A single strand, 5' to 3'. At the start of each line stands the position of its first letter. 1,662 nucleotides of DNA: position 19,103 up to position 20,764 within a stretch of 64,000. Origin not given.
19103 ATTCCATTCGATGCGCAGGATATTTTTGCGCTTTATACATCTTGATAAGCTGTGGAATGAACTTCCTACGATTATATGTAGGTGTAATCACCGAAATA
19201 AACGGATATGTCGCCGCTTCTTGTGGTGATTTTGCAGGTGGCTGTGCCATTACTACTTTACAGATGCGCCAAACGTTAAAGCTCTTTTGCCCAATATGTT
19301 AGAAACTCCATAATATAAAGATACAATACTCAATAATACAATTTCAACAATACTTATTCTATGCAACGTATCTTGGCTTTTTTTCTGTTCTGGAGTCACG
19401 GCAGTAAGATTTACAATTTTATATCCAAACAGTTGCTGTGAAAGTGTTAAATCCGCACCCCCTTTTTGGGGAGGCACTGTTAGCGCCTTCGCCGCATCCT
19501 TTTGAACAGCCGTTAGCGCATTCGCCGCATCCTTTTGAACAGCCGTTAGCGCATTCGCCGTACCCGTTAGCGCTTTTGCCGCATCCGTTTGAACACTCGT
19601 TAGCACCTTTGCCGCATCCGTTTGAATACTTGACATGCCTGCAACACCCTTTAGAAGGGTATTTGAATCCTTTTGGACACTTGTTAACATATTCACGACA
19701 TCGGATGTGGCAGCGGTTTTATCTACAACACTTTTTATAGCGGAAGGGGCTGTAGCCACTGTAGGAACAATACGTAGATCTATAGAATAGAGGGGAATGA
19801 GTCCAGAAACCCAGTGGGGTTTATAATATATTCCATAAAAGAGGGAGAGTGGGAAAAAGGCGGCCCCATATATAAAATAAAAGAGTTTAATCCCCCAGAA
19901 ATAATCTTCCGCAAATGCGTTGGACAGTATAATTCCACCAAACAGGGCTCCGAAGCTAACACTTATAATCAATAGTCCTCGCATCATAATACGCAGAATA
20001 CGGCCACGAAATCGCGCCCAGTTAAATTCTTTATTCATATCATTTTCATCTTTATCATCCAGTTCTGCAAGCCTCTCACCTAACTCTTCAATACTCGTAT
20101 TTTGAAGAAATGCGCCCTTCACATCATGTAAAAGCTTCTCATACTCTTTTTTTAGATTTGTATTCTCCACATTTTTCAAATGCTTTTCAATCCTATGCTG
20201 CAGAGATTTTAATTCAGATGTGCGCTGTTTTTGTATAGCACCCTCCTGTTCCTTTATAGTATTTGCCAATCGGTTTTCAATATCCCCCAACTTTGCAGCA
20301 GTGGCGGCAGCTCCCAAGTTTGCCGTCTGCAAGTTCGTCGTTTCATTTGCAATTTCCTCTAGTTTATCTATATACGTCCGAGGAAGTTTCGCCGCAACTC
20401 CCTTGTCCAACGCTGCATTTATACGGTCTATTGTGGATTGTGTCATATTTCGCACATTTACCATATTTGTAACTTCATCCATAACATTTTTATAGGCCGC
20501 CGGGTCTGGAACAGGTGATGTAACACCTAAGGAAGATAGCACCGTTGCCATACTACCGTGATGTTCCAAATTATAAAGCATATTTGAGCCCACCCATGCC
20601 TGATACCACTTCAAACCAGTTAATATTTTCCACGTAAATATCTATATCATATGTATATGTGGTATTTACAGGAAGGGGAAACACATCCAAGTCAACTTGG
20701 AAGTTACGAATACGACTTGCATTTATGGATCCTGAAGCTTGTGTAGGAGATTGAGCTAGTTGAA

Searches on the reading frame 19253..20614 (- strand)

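Call 3: search_protein_families(library=pfam, proteins=[window:19253-20614:-], max_evalue=1)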
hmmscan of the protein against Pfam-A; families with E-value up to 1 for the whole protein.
window:19253-20614:- (453 aa): 5 families
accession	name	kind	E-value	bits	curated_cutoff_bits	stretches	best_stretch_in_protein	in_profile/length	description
PF16912.11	Glu_dehyd_C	-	0.0017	18.3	34.9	1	283-378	90-184/211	Glucose dehydrogenase C-terminus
PF05960.17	DUF885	-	0.012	15.7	32.4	1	20-181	81-241/532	Bacterial protein of unknown function (DUF885)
PF11629.13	Mst1_SARAH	-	0.044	14.2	23.1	1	169-194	3-28/48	C terminal SARAH domain of Mst1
PF13281.12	MAP3K_TRAF_bd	-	0.21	11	24.1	1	118-188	57-127/371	MAP3K TRAFs-binding domain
PF04803.17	Cor1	-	0.24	12.1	32.1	1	107-167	59-120/132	Cor1/Xlr/Xmr conserved region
